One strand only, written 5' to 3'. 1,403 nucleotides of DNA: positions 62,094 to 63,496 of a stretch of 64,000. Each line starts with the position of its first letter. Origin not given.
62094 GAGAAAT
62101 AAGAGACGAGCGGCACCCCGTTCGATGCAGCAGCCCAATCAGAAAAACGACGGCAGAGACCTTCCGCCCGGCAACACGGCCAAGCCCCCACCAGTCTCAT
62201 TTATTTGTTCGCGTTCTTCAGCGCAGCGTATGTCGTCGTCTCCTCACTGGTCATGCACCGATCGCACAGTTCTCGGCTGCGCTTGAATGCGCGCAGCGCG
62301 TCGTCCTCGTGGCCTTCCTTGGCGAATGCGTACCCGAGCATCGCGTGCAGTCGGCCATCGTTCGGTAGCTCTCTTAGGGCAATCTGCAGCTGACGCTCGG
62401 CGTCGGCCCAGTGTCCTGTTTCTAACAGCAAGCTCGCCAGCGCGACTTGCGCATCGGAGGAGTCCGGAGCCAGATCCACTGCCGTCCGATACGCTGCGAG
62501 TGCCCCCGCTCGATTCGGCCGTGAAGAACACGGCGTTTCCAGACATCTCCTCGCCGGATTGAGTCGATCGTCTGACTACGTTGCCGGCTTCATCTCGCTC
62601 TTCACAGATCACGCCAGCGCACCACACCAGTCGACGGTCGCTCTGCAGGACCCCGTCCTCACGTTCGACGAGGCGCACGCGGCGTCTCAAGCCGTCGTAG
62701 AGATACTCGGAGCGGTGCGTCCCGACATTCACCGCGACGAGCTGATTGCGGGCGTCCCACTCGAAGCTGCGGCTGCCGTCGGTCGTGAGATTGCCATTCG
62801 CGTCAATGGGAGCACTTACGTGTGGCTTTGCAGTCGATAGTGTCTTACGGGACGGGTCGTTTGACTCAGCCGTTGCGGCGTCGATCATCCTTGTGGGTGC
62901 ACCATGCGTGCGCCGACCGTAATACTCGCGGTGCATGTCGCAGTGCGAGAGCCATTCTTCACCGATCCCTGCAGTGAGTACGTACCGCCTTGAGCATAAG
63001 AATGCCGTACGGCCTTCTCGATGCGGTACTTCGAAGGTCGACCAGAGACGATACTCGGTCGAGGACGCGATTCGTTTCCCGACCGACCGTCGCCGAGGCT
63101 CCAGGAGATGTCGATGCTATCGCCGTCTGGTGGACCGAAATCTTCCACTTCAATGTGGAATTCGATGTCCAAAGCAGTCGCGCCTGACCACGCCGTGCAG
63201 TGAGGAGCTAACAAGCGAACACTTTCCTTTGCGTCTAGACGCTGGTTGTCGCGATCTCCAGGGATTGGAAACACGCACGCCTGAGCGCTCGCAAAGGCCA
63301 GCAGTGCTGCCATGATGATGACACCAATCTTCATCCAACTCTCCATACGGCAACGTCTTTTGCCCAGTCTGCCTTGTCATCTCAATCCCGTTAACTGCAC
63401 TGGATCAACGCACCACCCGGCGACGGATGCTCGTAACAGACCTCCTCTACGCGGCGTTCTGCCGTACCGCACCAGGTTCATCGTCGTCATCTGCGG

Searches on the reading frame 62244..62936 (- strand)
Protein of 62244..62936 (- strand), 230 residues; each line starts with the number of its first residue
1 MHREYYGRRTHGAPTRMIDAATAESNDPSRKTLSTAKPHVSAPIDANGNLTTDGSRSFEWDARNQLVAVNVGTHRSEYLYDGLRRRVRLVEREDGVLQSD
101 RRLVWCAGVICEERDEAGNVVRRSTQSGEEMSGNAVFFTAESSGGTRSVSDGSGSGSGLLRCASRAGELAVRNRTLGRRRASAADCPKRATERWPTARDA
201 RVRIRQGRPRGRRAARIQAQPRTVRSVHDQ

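Call 43: search_protein_families(library=pfam, proteins=[window:62244-62936:-], max_evalue=0.01)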
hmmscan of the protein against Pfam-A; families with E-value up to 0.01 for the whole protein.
window:62244-62936:- (230 aa): 1 family
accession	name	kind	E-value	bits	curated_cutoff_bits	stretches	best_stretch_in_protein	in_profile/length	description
PF05593.20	RHS_repeat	-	0.0014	19.4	22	0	45-69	2-31/38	RHS Repeat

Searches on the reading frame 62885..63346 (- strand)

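Call 43: search_protein_families(library=pfam, proteins=[window:62885-63346:-], max_evalue=0.01)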
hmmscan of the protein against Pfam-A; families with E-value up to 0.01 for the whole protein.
window:62885-63346:- (153 aa): 2 families
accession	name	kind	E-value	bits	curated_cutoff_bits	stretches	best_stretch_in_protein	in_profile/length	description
PF00801.26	PKD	-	9.1e-09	35.6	23.5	1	58-144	14-80/80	PKD domain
PF18911.6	PKD_4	-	5.1e-06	26.9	27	1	68-144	25-83/85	PKD domain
